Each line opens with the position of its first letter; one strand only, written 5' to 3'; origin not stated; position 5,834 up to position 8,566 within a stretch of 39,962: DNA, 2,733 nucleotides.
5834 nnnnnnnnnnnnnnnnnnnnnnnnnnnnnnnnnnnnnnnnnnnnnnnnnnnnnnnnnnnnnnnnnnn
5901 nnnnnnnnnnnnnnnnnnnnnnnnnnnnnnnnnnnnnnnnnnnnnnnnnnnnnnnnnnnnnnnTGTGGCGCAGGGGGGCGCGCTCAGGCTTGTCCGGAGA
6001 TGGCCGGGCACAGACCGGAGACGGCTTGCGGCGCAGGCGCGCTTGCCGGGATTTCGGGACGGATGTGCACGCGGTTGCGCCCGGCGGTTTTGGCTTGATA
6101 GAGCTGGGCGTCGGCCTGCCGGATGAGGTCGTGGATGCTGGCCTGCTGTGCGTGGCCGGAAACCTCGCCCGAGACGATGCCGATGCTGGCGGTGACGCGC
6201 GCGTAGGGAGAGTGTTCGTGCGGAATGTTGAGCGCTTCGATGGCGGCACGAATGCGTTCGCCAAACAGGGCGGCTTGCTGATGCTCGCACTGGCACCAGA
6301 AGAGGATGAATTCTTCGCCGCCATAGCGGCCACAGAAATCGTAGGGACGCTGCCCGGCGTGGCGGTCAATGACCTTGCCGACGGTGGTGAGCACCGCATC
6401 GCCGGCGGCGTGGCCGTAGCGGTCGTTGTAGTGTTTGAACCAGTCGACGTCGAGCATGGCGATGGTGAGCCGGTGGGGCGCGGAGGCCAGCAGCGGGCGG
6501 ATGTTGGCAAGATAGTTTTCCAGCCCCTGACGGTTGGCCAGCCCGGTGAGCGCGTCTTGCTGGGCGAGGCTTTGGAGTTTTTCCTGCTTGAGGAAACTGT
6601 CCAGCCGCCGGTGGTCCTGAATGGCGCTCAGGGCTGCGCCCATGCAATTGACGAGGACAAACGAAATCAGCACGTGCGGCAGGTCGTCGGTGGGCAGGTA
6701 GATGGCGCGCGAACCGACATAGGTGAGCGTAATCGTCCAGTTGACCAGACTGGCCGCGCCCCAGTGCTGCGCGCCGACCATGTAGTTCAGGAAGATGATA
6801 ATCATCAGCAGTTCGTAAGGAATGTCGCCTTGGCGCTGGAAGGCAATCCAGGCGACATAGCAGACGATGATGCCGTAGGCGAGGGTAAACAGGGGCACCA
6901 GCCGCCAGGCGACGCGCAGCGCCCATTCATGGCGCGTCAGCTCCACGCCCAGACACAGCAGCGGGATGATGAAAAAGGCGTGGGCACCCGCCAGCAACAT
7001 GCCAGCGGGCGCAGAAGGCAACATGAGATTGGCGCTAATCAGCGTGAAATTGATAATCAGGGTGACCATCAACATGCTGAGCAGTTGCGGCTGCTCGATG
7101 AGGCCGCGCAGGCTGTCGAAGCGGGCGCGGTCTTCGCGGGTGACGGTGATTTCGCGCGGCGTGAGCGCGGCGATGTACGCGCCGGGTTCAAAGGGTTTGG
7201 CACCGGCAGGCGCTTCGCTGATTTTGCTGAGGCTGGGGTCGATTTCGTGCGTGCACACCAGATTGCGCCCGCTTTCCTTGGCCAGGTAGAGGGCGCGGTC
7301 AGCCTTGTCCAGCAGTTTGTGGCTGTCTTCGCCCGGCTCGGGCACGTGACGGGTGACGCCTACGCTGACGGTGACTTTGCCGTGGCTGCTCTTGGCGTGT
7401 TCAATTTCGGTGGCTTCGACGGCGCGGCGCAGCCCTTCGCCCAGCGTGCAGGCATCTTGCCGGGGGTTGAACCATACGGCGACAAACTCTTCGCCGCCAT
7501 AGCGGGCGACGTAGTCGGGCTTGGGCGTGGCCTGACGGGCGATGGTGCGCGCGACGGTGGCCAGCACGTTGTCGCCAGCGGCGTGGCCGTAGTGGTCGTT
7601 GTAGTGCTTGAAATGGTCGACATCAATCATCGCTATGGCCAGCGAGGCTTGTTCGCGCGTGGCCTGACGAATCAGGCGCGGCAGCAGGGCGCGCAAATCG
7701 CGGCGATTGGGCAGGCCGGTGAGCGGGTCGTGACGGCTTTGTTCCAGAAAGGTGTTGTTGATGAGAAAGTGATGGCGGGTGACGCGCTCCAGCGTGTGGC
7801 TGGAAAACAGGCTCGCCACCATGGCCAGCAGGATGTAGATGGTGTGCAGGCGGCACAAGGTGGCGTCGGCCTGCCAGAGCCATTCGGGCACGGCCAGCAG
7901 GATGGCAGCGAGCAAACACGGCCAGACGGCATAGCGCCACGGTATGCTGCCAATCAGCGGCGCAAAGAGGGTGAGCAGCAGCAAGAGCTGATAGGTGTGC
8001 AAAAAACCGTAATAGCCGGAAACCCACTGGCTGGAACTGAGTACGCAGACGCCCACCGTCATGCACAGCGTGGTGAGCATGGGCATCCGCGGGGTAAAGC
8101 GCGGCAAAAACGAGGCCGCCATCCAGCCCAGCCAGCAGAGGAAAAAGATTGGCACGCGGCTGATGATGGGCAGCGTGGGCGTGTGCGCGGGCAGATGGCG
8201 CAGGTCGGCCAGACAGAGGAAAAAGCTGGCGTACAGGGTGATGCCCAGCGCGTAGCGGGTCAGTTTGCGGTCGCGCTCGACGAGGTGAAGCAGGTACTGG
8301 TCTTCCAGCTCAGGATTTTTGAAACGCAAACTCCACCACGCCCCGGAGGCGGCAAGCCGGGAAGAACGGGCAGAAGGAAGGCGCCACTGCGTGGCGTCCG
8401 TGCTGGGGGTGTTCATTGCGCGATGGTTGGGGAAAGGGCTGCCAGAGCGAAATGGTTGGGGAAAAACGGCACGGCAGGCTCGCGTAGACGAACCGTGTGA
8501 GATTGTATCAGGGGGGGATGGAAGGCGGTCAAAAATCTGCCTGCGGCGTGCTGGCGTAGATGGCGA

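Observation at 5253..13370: Co-directional array of three paralogous twin-GGDEF membrane proteins ending in a 2H phosphoesterase gene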

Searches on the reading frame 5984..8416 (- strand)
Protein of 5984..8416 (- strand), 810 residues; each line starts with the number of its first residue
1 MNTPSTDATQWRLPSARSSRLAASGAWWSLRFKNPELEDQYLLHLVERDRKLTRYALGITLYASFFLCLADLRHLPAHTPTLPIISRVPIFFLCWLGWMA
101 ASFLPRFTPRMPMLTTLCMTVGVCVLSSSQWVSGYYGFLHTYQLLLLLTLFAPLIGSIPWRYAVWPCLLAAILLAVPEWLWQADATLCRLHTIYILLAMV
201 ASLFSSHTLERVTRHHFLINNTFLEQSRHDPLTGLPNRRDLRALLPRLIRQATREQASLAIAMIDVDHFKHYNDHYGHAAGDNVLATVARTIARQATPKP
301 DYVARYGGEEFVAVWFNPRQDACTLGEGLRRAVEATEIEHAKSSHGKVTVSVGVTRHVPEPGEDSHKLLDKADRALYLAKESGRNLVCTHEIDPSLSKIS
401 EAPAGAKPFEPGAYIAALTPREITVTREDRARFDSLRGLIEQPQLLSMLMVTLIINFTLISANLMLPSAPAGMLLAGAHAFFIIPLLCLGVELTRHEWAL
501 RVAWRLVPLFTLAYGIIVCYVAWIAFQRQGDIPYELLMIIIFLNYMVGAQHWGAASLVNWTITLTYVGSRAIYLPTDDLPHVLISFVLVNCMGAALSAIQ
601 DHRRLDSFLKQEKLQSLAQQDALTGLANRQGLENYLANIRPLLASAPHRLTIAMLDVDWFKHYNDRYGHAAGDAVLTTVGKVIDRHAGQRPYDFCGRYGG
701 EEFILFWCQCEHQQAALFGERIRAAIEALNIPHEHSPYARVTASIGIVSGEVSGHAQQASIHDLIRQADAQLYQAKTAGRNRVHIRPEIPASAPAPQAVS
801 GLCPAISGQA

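Call 3: search_protein_families(library=pfam, proteins=[window:5984-8416:-], max_evalue=0.01)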
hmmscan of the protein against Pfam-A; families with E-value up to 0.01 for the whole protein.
window:5984-8416:- (810 aa): 1 family
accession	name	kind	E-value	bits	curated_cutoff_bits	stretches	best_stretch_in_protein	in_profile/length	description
PF00990.26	GGDEF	-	4e-85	283.9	23.8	2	228-385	2-160/161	Diguanylate cyclase, GGDEF domain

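Call 4: search_protein_families(library=ncbifam, proteins=[window:5984-8416:-], max_evalue=0.01)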
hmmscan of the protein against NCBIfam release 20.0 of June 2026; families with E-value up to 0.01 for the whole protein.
window:5984-8416:- (810 aa): 22 families
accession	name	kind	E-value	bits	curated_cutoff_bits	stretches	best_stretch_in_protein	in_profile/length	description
TIGR00254.1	GGDEF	domain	1.9e-91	304.3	37.4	2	226-388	4-165/168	diguanylate cyclase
NF038266.1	diguan_SiaD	equivalog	4.8e-87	291.5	290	2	611-783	87-252/252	biofilm regulation diguanylate cyclase SiaD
NF007380.0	PRK09894.1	equivalog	6.7e-83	278.4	256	2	213-389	114-286/296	diguanylate cyclase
NF007135.0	PRK09581.1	equivalog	8.1e-80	268.8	474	2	224-390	289-455/457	PleD family two-component system response regulator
NF041606.1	dguan_cyc_DgcA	equivalog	3.9e-70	236.5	370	2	219-388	169-337/340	diguanylate cyclase DgcA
NF007423.1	PRK09966.1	equivalog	8.8e-64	215.8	325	2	210-380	222-390/390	diguanylate cyclase DgcN/YfiN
NF011955.1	PRK15426.1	equivalog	1.5e-61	208.2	408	2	200-391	371-562/564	cellulose biosynthesis regulator diguanylate cyclase DgcQ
NF047654.1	DiguCycDgcRLepto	equivalog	1.4e-60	204.7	500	2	611-783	126-293/295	diguanylate cyclase DgcR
NF051473.1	DigCycDgcsShew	equivalog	5.1e-53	180.3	400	2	225-386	133-287/291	diguanylate cyclase DgcS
NF047872.1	GGDEF_GdpS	equivalog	5.3e-53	180.4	400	2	144-388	107-348/355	GGDEF domain-containing protein GdpS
NF007298.0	PRK09776.1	equivalog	1e-52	179.3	1135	2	611-785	677-844/1111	diguanylate cyclase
NF045675.1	PhdiestaseDibA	equivalog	1.2e-46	159.4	980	2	227-385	203-359/623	phosphodiesterase DibA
NF007474.0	PRK10060.1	equivalog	8.5e-44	149.8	782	2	227-389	237-394/663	cyclic di-GMP phosphodiesterase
NF007599.0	PRK10245.1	equivalog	1.6e-42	145.3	402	2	523-785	112-369/371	diguanylate cyclase AdrA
NF040885.1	diguan_DgcJ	equivalog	2.5e-42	145.3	500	2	198-383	312-489/493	diguanylate cyclase DgcJ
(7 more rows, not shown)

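Call 15: find_homologous_proteins(query=window:5984-8416:-, max_evalue=1e-30)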
Query window:5984-8416:- (810 aa): 92 proteins with E <= 1e-30 among 8000 candidates.
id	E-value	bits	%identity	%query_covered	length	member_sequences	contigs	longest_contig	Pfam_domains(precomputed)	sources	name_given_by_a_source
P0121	0.0e+0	1869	100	100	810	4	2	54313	PF00990.27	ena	-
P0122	0.0e+0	1442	78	99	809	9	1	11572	PF00990.27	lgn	-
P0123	0.0e+0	1413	76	98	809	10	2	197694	PF00990.27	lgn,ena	-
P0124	0.0e+0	1140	64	97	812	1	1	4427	PF00990.27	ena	-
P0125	8.9e-285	965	56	98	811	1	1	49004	PF00990.27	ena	-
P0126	3.8e-275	933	56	95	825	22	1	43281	PF00990.27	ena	-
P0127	3.9e-183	629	42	95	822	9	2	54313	PF00990.27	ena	-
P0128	8.3e-183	628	43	95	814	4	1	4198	PF05475.18,PF00990.27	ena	-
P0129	3.8e-180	619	41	95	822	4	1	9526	PF00990.27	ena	-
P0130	6.3e-179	615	42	94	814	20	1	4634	PF00990.27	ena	-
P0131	7.4e-179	615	41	97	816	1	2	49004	PF05475.18,PF00990.27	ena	-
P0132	7.8e-177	608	43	93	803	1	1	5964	PF00990.27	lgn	-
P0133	8.3e-176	605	41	95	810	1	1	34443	PF00990.27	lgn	-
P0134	9.7e-175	601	41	95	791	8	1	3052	PF00990.27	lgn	-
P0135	2.5e-172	593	42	94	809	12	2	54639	PF00990.27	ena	-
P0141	9.9e-99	350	31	98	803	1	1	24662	PF05475.18,PF00990.27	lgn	-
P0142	6.5e-98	347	33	96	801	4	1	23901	PF05475.18,PF00990.27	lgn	-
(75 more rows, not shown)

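Call 16: find_encoding_contigs(protein=P0123, flank=10000, max_places=3)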
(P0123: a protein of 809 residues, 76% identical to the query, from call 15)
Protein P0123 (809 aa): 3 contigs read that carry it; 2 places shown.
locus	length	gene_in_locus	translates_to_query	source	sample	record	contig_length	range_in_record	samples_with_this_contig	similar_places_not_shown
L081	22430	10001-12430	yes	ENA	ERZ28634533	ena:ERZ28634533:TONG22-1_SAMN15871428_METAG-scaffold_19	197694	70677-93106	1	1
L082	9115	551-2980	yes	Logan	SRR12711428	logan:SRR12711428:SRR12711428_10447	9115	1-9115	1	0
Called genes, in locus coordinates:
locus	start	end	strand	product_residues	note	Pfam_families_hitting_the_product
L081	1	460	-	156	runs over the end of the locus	PF00210:Ferritin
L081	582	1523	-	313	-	PF00126:HTH_1, PF03466:LysR_substrate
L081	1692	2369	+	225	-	PF04367:DUF502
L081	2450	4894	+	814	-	PF00990:GGDEF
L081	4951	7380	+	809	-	PF00990:GGDEF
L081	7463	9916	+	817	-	PF00990:GGDEF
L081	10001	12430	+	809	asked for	PF00990:GGDEF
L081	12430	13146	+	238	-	PF13563:2_5_RNA_ligase2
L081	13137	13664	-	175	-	PF01923:Cob_adeno_trans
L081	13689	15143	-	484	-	PF01523:PmbA_TldD_1st, PF19290:PmbA_TldD_2nd, PF19289:PmbA_TldD_3rd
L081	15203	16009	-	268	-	PF00795:CN_hydrolase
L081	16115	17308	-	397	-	PF00089:Trypsin, PF13365:Trypsin_2, PF00595:PDZ (weak), PF13180:PDZ_2, PF17820:PDZ_6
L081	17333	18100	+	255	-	PF01784:DUF34_NIF3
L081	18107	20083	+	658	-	PF01757:Acyl_transf_3, PF19040:SGNH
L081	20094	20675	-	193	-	PF07209:DUF1415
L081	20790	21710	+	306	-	PF03193:RsgA_GTPase (weak), PF01926:MMR_HSR1, PF02421:FeoB_N (weak)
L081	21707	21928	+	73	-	PF04102:SlyX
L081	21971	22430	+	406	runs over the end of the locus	PF17767:NAPRTase_N, PF04095:NAPRTase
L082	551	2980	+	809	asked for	PF00990:GGDEF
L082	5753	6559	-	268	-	PF00795:CN_hydrolase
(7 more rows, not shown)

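Call 17: find_encoding_contigs(protein=P0125, flank=10000, max_places=3)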
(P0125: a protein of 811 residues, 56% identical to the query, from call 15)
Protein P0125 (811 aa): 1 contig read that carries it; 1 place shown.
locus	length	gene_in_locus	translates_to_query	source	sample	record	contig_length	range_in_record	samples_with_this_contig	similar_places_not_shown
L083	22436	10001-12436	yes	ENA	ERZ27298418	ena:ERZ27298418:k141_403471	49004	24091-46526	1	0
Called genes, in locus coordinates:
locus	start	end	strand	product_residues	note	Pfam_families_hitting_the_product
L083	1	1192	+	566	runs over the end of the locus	PF17092:PCB_OB (faint), PF21710:Spt6_S1 (faint), PF00575:S1, PF03074:GCS (faint), PF00575:S1, PF23459:S1_RRP5 (weak)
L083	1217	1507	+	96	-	PF00216:Bac_DNA_binding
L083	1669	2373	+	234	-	PF00293:NUDIX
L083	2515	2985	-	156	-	PF00210:Ferritin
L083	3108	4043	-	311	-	PF00126:HTH_1, PF03466:LysR_substrate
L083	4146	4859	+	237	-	PF04367:DUF502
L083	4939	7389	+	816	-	PF00990:GGDEF, PF05475:Chlam_vir (faint), PF00990:GGDEF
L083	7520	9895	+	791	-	PF00990:GGDEF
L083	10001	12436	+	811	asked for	PF00990:GGDEF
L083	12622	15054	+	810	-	PF00990:GGDEF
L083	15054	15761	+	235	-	PF13563:2_5_RNA_ligase2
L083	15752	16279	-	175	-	PF01923:Cob_adeno_trans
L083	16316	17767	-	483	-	PF01523:PmbA_TldD_1st, PF19290:PmbA_TldD_2nd, PF19289:PmbA_TldD_3rd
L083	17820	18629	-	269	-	PF00795:CN_hydrolase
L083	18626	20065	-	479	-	PF00224:PK, PF02887:PK_C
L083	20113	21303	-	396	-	PF00089:Trypsin, PF13365:Trypsin_2, PF00595:PDZ, PF13180:PDZ_2, PF17820:PDZ_6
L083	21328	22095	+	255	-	PF01784:DUF34_NIF3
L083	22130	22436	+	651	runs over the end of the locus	PF01757:Acyl_transf_3, PF19040:SGNH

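Call 18: find_encoding_contigs(protein=P0141, flank=10000, max_places=2)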
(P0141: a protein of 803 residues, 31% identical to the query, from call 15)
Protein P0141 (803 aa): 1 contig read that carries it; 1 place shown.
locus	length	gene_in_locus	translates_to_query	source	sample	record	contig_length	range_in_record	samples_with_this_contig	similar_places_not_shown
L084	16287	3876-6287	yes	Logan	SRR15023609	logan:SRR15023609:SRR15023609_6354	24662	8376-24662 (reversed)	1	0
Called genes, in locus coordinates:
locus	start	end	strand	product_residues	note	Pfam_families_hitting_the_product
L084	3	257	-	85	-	?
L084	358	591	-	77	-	PF11278:DUF3079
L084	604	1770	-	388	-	PF00155:Aminotran_1_2, PF00266:Aminotran_5 (weak), PF01053:Cys_Met_Meta_PP (weak)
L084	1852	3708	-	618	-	PF17297:PEPCK_N, PF00821:PEPCK_GTP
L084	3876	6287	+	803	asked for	PF00990:GGDEF, PF05475:Chlam_vir (faint), PF00990:GGDEF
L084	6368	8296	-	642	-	PF02518:HATPase_c, PF13589:HATPase_c_3, PF00183:HSP90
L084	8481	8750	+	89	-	PF03693:ParD_antitoxin (weak), PF01402:RHH_1 (weak)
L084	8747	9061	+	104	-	PF05016:ParE_toxin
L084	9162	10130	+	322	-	-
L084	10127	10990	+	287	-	-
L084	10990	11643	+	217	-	-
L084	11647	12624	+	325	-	-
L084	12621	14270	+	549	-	PF03781:FGE-sulfatase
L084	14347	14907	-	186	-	PF03449:GreA_GreB_N, PF01272:GreA_GreB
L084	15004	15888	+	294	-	PF00696:AA_kinase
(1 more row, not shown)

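Call 19: find_encoding_contigs(protein=P0142, flank=10000, max_places=2)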
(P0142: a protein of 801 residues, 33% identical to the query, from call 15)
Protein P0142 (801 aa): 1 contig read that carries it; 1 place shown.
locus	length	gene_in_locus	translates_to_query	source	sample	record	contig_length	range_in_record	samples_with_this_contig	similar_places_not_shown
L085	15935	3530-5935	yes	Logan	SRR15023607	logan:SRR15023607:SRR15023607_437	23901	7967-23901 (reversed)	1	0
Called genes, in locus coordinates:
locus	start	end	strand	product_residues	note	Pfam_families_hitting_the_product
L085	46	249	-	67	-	PF11278:DUF3079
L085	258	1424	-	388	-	PF00155:Aminotran_1_2, PF00266:Aminotran_5 (faint), PF01053:Cys_Met_Meta_PP (weak)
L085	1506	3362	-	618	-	PF17297:PEPCK_N, PF00821:PEPCK_GTP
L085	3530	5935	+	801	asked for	PF00990:GGDEF, PF05475:Chlam_vir (faint), PF00990:GGDEF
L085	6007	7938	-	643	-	PF02518:HATPase_c, PF13589:HATPase_c_3, PF00183:HSP90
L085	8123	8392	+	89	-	PF03693:ParD_antitoxin (weak), PF01402:RHH_1 (weak)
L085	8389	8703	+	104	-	PF05016:ParE_toxin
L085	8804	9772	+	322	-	-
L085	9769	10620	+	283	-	-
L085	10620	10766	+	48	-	-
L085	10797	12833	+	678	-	PF00145:DNA_methylase, PF13391:HNH_2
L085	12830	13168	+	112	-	-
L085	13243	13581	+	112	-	PF09019:EcoRII-C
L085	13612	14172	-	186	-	PF03449:GreA_GreB_N, PF01272:GreA_GreB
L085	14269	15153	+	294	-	PF00696:AA_kinase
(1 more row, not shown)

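Call 20: find_encoding_contigs(protein=P0133, flank=10000, max_places=2)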
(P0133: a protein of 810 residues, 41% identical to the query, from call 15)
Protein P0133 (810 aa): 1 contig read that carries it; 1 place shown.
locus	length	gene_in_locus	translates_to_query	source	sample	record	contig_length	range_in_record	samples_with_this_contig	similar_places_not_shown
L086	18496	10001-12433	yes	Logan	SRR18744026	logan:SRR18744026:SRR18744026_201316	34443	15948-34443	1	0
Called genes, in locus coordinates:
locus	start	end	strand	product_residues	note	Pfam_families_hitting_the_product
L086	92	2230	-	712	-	PF00133:tRNA-synt_1, PF01406:tRNA-synt_1e (faint), PF09334:tRNA-synt_1g, PF19303:Anticodon_3, PF01588:tRNA_bind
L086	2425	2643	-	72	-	-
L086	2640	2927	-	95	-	PF13783:DUF4177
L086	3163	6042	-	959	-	PF02347:GDC-P, PF01212:Beta_elim_lyase (faint), PF21478:GcvP2_C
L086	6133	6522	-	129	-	PF01597:GCV_H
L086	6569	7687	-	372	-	PF01571:GCV_T, PF08669:GCV_T_C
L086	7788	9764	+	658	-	PF00580:UvrD-helicase, PF01443:Viral_helicase1 (faint), PF13245:AAA_19, PF13604:AAA_30 (faint), PF13361:UvrD_C, PF13538:UvrD_C_2 (weak)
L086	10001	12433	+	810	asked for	PF00990:GGDEF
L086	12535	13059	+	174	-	-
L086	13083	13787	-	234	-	PF02613:Nitrate_red_del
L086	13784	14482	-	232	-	PF13187:Fer4_9 (faint), PF13237:Fer4_10 (faint), PF13247:Fer4_11, PF12838:Fer4_7, PF00037:Fer4 (weak), PF12837:Fer4_6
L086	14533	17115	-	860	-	PF00384:Molybdopterin, PF01568:Molydop_binding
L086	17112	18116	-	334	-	PF14537:Cytochrom_c3_2 (faint), PF14522:Cytochrome_C7 (faint)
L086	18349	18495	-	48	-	?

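Call 44: search_protein_families(library=padloc, proteins=[window:5984-8416:-], max_evalue=0.01)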
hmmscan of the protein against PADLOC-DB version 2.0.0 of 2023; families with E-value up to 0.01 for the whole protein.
window:5984-8416:- (810 aa): 0 families

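Call 64: predict_structure(alignment_id=A2)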
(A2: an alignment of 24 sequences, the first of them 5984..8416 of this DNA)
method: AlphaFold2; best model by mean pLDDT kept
length: 810 residues; sequences in the alignment: 24
mean_pLDDT: 80.9   pTM: 0.69
mean pLDDT of the five models: 80.9, 80.7, 79.3, 79.2, 78.7
residues with pLDDT >= 90: 262; 70-90: 437; 50-70: 34; < 50: 77
segments of 3 or more residues with pLDDT < 50: 1-25, 392-422, 790-810
pLDDT, mean of each block of 10 residues (from residue 1): 28 33 58 84 85 81 82 81 85 87 79 88 88 83 87 83 92 92 87 94 92 86 76 78 82 87 91 79 90 91 86 92 93 92 89 89 77 85 86 36 28 32 71 90 93 94 78 90 96 94 93 95 89 88 93 95 94 85 89 90 88 76 77 79 70 91 77 85 81 82 87 87 92 88 91 65 86 88 73 33 28
secondary structure, 60 per line:
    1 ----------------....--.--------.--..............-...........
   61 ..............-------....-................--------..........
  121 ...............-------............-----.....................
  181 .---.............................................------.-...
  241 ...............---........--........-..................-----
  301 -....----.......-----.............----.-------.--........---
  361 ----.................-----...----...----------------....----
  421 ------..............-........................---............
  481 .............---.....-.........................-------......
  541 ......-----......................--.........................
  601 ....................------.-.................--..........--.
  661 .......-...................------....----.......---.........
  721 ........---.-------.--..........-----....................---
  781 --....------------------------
elements in order (helices of 4 or more, strands of 3 or more residues): H17-20 H35-48 H50-74 H82-85 H87-102 H111-135 H143-154 H160-181 H185-228 H238-255 E259-266 H269-276 H278-295 E302-305 E310-316 H322-334 E350-357 H365-381 E387-389 H413-416 H427-440 H442-465 H469-493 H497-501 H503-527 H535-546 H552-573 H576-619 H629-645 E648-657 H660-667 H669-687 E694-697 E702-708 H712-728 E743-752 H758-777 E783-786
